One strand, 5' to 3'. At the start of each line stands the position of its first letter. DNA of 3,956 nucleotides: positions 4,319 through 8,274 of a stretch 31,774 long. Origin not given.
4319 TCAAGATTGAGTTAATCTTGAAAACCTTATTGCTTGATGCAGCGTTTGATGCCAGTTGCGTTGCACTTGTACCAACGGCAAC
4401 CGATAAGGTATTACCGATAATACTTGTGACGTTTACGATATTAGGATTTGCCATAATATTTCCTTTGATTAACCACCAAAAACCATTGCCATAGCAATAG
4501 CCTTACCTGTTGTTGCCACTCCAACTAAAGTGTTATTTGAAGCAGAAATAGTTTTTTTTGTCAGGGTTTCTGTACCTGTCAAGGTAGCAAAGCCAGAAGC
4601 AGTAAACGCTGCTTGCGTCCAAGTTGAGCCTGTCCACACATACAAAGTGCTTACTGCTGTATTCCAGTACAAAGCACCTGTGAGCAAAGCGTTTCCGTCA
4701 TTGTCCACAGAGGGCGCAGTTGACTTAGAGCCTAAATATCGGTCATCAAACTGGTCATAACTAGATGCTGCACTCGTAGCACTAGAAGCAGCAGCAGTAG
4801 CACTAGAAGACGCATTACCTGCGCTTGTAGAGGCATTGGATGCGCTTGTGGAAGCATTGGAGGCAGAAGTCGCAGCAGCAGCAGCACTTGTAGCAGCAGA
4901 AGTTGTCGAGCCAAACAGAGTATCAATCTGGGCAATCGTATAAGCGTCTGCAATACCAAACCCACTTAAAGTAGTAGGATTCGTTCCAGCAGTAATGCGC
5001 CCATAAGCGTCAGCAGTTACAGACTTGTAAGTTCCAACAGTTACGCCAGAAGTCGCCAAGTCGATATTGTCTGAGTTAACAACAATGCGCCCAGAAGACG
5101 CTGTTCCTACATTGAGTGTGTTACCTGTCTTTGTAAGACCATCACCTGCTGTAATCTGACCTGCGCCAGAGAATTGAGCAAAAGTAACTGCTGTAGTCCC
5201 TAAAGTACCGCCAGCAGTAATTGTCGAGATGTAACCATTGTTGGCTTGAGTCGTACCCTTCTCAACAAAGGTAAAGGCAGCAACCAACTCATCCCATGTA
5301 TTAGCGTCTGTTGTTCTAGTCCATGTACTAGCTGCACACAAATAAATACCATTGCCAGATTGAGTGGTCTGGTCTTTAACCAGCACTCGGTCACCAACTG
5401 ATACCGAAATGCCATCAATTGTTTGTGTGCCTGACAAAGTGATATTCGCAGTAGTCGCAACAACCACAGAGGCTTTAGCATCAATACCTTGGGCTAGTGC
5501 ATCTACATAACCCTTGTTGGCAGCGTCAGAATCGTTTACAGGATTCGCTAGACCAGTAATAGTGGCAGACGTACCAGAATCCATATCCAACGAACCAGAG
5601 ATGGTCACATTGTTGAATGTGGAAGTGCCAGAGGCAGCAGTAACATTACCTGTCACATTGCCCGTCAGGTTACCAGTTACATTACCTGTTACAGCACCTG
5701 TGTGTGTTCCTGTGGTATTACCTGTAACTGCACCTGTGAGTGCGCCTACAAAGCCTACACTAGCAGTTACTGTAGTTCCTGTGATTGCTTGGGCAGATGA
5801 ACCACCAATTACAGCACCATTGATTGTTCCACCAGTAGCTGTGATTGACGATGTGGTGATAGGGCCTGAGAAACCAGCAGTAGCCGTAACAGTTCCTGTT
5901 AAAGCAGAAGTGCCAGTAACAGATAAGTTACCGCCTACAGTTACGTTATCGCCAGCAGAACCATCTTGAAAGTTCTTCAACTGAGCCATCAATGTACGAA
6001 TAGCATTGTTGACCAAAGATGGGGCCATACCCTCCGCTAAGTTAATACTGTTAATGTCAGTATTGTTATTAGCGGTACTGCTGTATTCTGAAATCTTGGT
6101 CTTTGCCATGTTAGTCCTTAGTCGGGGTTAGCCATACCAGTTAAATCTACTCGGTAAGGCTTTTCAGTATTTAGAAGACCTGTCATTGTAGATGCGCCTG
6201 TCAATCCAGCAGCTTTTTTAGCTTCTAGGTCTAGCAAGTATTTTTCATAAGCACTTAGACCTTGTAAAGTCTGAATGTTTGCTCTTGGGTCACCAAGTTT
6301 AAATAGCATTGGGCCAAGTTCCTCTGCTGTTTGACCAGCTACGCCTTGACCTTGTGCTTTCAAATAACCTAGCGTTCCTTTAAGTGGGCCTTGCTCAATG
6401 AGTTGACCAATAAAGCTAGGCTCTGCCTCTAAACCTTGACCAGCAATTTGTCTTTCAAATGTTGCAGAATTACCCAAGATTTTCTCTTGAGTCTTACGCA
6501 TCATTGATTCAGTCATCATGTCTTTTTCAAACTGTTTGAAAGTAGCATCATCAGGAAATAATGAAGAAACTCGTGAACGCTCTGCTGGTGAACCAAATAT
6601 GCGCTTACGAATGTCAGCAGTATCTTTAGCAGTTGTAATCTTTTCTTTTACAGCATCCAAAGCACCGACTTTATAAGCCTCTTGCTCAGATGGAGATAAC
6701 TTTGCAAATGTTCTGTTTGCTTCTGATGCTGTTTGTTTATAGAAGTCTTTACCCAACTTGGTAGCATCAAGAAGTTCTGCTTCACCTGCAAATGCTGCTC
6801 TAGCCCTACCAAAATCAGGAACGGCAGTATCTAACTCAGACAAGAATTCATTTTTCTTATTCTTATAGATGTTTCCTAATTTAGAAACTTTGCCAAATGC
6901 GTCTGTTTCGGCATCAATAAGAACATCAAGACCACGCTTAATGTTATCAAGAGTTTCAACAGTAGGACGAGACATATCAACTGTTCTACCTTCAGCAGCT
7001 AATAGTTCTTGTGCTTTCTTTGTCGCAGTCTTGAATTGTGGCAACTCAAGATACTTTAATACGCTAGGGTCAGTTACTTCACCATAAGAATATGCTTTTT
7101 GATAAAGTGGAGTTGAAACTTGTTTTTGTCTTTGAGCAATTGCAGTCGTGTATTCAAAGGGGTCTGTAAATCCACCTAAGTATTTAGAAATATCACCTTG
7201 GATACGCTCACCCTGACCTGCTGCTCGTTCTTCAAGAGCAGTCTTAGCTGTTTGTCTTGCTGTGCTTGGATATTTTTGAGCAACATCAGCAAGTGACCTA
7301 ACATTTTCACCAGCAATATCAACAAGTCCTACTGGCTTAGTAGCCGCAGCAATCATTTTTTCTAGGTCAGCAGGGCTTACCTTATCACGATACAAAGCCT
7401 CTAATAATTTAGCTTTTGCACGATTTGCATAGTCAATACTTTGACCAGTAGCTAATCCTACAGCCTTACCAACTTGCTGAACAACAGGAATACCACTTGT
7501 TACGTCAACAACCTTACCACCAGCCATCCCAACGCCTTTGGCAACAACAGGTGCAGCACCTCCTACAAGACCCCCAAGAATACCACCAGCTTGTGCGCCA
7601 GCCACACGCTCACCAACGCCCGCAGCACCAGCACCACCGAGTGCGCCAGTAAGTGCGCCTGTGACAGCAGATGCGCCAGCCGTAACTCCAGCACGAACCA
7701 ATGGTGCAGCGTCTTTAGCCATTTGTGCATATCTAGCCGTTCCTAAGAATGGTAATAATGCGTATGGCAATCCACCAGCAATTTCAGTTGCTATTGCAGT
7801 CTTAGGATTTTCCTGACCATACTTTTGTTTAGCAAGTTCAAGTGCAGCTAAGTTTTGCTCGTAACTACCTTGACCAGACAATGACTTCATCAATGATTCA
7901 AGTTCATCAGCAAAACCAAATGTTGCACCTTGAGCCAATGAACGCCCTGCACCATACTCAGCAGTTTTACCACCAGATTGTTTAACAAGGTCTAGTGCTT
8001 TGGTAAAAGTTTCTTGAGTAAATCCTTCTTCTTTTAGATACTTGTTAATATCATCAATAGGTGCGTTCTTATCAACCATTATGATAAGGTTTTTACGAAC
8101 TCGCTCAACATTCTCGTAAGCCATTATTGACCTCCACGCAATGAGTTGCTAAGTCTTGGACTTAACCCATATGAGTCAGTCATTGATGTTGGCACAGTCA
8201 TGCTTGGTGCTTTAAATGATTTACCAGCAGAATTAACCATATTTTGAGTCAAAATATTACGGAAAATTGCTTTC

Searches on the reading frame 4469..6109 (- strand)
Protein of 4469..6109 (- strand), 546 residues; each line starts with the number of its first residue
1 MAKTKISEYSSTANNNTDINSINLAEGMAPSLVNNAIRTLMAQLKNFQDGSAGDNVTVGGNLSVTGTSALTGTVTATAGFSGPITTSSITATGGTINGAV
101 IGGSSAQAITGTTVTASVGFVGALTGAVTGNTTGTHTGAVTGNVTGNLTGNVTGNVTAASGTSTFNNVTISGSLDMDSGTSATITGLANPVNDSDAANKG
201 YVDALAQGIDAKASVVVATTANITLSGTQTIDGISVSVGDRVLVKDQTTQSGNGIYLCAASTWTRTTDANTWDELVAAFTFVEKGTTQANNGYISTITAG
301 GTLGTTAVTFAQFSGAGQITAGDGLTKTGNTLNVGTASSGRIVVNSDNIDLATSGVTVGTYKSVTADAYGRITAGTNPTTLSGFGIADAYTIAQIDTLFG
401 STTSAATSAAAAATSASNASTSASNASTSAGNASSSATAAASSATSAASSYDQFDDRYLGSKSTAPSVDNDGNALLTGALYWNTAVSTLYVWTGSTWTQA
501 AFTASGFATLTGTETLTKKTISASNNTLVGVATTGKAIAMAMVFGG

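Call 71: search_protein_families(library=phrogs, proteins=[window:4469-6109:-], max_evalue=0.001)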
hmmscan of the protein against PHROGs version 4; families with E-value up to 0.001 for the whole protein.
window:4469-6109:- (546 aa): 16 families
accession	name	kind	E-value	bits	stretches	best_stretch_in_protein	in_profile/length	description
phrog_27782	-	unknown function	6.9e-38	131.7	1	178-432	131-385/644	-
phrog_16867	-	unknown function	8.4e-30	104.9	2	209-324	72-188/631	-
phrog_38058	-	tail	1e-28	101.1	1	95-536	137-554/708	tail fiber protein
phrog_24595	-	head and packaging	4e-25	89.9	1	173-338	8-190/325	virion structural protein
phrog_2647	-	head and packaging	5.6e-25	89.1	1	18-356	11-264/336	head decoration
phrog_11518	-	tail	6.7e-23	81.8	1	203-472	158-427/812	tail fiber protein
phrog_30390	-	unknown function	2.1e-22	80.4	1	227-377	545-703/766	-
phrog_17264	-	unknown function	9.3e-20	71.9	1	215-415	1-146/147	-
phrog_8745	-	tail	3.8e-17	61.9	1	189-374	631-858/1803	tail fiber protein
phrog_14570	-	unknown function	7.6e-16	58.9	1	202-313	159-272/540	-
phrog_2824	-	head and packaging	8.1e-15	54.8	1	170-365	896-1090/1151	virion structural protein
phrog_35823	-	unknown function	2.3e-13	50.1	1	401-526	196-320/1152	-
phrog_29482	-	unknown function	1.8e-12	47.9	1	360-528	121-286/477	-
phrog_5181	-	unknown function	3.4e-12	46.5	1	347-535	181-356/763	-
phrog_3279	-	tail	8.1e-06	26.6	1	401-450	123-172/396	tail fiber protein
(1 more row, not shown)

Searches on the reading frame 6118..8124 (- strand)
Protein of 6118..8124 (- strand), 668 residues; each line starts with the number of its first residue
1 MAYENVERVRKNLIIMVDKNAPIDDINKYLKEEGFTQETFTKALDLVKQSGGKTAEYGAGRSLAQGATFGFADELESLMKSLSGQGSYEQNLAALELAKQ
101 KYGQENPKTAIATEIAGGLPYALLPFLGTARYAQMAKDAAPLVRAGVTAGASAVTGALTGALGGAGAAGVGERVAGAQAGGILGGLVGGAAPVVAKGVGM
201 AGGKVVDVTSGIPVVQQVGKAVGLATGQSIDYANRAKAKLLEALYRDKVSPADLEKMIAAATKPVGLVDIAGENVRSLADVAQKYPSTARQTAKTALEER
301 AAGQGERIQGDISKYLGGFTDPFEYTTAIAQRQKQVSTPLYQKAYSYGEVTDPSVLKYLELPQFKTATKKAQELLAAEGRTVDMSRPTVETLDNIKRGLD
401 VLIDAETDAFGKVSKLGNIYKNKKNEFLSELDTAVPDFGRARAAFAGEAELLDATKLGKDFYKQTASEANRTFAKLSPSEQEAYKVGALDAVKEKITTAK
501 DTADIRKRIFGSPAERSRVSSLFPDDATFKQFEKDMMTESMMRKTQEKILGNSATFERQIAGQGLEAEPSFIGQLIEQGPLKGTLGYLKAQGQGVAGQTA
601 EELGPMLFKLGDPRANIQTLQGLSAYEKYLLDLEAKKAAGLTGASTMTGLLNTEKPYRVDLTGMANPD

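Call 71: search_protein_families(library=phrogs, proteins=[window:6118-8124:-], max_evalue=0.001)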
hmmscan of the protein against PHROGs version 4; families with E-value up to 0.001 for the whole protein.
window:6118-8124:- (668 aa): 1 family
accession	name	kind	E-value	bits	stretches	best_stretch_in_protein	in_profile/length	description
phrog_5880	-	unknown function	1.4e-64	220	1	41-599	41-599/661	-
